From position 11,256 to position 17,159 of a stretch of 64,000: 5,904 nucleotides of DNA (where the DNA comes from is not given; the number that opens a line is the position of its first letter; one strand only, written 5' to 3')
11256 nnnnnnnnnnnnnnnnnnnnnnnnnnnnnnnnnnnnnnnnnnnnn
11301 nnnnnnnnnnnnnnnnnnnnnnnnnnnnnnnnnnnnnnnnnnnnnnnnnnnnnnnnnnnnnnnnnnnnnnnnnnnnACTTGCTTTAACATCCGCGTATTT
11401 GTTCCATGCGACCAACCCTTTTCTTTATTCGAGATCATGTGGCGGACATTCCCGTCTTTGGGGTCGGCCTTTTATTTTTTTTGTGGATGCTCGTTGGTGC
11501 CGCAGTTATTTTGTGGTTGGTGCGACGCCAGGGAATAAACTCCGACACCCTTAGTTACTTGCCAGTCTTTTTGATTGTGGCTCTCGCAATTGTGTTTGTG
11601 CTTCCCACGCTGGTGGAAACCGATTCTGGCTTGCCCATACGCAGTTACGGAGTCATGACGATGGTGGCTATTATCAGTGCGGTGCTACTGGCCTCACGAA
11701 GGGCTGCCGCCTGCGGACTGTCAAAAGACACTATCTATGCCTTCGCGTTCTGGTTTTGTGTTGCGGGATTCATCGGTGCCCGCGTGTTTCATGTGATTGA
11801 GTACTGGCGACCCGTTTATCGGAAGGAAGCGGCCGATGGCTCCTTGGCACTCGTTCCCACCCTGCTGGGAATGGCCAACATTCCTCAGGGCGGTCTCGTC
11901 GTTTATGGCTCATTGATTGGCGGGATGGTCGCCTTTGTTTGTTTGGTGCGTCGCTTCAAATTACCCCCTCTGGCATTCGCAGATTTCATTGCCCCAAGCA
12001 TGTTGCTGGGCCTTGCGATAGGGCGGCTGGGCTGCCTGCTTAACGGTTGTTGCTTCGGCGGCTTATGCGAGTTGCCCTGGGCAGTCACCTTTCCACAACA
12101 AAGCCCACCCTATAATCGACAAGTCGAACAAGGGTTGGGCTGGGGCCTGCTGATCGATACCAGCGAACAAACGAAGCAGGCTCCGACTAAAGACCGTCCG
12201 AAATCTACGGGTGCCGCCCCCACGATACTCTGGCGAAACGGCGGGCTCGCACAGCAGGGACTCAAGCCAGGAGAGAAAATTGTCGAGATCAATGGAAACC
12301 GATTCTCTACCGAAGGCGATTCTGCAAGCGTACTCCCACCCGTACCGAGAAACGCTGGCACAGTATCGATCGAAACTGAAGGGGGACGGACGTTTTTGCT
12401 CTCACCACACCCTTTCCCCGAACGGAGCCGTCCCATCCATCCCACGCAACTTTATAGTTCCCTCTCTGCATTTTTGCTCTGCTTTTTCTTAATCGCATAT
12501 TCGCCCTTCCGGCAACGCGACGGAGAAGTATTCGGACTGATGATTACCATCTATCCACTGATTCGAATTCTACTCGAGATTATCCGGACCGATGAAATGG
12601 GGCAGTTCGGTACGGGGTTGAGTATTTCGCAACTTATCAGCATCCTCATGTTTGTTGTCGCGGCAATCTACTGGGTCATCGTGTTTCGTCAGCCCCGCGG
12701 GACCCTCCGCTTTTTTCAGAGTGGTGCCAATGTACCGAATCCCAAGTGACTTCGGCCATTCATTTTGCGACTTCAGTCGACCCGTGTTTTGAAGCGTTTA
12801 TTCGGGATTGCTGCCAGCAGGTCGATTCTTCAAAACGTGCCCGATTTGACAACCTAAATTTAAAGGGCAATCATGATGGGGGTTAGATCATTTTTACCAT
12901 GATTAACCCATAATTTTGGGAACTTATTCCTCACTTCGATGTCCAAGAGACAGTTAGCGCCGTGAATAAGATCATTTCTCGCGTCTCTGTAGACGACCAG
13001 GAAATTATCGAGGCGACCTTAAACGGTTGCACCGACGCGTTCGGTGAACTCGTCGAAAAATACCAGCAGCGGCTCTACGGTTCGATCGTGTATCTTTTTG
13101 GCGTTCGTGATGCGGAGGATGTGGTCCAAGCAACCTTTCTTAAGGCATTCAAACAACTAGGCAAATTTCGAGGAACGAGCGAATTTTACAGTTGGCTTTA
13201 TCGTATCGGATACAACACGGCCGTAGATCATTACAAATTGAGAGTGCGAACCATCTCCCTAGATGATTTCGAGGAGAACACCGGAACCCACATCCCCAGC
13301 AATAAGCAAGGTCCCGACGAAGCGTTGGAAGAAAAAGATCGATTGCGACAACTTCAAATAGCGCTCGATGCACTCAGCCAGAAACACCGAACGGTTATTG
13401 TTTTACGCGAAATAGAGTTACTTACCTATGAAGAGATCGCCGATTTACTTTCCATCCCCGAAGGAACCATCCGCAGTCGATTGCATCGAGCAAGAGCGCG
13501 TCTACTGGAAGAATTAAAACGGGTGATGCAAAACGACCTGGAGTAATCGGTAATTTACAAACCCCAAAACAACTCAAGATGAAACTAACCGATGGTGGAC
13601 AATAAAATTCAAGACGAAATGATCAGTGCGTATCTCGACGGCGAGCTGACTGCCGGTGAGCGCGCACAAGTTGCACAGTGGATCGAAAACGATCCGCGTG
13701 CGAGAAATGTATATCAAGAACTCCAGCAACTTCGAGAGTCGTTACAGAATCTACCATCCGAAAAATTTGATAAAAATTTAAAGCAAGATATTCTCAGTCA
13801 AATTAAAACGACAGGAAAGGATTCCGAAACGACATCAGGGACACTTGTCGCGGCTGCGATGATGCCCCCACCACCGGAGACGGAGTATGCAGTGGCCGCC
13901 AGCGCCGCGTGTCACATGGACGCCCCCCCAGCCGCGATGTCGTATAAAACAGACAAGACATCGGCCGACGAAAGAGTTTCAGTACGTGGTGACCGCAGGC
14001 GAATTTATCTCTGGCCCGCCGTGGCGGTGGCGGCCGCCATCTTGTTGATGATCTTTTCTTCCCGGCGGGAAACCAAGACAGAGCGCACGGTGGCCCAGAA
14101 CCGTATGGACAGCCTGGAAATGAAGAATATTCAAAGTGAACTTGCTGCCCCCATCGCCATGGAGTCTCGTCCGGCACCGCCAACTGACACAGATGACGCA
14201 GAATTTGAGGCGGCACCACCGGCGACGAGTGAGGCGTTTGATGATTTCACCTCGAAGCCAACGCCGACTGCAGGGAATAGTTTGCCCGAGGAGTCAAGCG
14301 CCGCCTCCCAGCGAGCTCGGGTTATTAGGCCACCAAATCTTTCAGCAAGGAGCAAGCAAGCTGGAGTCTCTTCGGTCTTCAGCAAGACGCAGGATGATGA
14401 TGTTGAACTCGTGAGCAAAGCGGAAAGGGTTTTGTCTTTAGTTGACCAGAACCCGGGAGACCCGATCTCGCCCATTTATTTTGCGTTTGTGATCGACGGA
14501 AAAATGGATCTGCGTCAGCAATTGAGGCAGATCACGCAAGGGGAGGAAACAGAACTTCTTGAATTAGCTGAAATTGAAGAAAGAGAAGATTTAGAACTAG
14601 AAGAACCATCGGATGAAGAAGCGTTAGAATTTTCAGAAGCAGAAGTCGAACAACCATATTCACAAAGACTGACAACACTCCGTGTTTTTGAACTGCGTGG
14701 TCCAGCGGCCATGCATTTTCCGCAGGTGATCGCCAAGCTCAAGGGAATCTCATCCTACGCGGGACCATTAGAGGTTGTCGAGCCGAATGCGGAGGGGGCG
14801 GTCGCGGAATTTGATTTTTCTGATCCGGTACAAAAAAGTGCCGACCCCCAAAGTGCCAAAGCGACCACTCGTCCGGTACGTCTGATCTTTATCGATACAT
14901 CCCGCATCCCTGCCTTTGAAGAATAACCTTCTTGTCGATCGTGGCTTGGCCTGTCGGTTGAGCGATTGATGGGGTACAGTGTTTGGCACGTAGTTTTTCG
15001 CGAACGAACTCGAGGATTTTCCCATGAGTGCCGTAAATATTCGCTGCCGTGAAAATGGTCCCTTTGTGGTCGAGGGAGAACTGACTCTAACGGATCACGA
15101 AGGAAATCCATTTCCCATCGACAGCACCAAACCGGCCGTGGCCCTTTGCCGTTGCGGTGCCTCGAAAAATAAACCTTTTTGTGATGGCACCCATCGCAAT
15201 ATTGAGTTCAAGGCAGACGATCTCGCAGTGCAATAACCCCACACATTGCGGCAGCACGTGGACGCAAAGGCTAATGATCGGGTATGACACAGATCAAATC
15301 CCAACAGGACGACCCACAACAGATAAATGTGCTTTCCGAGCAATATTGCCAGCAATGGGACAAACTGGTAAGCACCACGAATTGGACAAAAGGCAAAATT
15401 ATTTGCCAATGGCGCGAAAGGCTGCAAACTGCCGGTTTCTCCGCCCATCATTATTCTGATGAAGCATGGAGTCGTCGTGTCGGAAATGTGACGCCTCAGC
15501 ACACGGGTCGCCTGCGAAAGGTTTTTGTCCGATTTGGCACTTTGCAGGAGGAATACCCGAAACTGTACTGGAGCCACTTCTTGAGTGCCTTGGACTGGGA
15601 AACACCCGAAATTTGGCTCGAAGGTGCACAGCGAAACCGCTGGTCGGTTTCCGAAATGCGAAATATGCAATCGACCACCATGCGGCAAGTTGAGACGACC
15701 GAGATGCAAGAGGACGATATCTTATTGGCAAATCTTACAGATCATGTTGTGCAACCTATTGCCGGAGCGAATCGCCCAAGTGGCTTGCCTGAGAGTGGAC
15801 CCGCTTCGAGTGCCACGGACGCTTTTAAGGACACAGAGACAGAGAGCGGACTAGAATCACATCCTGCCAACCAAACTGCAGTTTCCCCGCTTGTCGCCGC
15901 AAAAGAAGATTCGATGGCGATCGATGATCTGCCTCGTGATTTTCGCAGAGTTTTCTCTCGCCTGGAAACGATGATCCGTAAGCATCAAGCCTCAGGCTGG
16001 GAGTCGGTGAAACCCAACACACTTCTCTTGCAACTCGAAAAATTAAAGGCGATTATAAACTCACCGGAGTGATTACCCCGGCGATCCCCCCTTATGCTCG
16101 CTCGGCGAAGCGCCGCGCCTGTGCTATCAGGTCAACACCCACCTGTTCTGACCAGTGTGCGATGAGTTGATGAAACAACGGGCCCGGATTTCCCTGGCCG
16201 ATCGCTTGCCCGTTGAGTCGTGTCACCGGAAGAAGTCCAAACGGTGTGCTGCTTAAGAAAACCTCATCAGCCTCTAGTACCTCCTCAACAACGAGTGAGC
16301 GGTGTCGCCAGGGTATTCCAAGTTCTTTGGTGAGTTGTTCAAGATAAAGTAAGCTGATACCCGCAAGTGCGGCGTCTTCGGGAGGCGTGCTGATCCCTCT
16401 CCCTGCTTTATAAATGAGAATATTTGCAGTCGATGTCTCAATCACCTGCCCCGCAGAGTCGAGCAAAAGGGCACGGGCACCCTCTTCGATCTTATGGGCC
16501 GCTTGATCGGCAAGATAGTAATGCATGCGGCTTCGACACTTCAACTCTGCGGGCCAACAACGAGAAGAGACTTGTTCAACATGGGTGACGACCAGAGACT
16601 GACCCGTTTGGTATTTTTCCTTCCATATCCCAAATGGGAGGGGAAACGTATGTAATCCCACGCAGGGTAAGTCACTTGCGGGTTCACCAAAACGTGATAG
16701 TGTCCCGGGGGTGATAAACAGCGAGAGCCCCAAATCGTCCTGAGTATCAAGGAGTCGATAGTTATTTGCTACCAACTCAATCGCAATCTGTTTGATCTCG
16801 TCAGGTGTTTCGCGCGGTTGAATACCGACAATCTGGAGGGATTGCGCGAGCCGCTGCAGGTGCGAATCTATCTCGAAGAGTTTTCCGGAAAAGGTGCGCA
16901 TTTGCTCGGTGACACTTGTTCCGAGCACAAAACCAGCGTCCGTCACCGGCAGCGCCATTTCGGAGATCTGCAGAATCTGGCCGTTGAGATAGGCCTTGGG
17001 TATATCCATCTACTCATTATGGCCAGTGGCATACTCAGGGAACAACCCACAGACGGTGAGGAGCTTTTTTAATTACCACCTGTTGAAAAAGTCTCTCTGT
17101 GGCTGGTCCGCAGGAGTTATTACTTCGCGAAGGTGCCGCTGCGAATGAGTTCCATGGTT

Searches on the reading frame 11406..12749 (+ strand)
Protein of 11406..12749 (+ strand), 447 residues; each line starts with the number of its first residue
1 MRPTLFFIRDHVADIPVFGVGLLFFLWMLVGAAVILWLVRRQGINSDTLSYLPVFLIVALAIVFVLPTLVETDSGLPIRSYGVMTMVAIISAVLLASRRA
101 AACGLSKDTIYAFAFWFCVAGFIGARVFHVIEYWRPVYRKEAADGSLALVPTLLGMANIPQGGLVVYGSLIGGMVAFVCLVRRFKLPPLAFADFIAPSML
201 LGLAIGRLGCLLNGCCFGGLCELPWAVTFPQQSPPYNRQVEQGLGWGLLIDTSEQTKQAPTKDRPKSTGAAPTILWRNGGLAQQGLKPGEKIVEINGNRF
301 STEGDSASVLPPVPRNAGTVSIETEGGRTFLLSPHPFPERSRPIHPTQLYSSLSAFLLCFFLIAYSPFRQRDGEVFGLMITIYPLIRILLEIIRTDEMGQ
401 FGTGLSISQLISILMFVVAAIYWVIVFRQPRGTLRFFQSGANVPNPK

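Call 28: search_protein_families(library=pfam, proteins=[window:11406-12749:+], max_evalue=0.001)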
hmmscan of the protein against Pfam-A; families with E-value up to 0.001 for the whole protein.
window:11406-12749:+ (447 aa): 1 family
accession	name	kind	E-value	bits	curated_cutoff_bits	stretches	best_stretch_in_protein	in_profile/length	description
PF01790.23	LGT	-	2.2e-55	188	24.9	1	70-424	4-239/240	Prolipoprotein diacylglyceryl transferase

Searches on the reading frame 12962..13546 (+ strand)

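Call 73: search_protein_families(library=pfam, proteins=[window:12962-13546:+], max_evalue=0.00001)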
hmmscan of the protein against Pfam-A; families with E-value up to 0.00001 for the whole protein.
window:12962-13546:+ (194 aa): 3 families
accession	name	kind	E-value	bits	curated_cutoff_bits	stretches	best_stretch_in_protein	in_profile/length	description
PF08281.18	Sigma70_r4_2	-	7.3e-15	54.8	25.7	1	129-181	2-54/54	Sigma-70, region 4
PF04545.22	Sigma70_r4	-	6.9e-14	51.5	24.1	1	134-181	1-48/50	Sigma-70, region 4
PF04542.20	Sigma70_r2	-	5.8e-13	48.9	24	1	30-94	1-68/71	Sigma-70 region 2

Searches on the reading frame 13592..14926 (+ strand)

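Call 28: search_protein_families(library=pfam, proteins=[window:13592-14926:+], max_evalue=0.001)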
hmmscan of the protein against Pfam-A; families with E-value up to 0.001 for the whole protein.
window:13592-14926:+ (444 aa): 2 families
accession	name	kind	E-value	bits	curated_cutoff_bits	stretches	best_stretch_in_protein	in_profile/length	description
PF13490.11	zf-HC2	-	9.7e-05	22.8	22.2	1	9-27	6-24/35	Putative zinc-finger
PF03872.18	RseA_N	-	0.00077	20.4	24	0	7-76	2-68/87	Anti sigma-E protein RseA, N-terminal domain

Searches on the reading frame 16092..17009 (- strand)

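Call 29: search_protein_families(library=pfam, proteins=[window:16092-17009:-], max_evalue=0.001)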
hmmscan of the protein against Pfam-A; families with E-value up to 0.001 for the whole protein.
window:16092-17009:- (305 aa): 1 family
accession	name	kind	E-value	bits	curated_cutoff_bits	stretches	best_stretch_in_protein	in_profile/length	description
PF01063.24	Aminotran_4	-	9.5e-33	114.4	28.5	1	33-264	2-222/223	Amino-transferase class IV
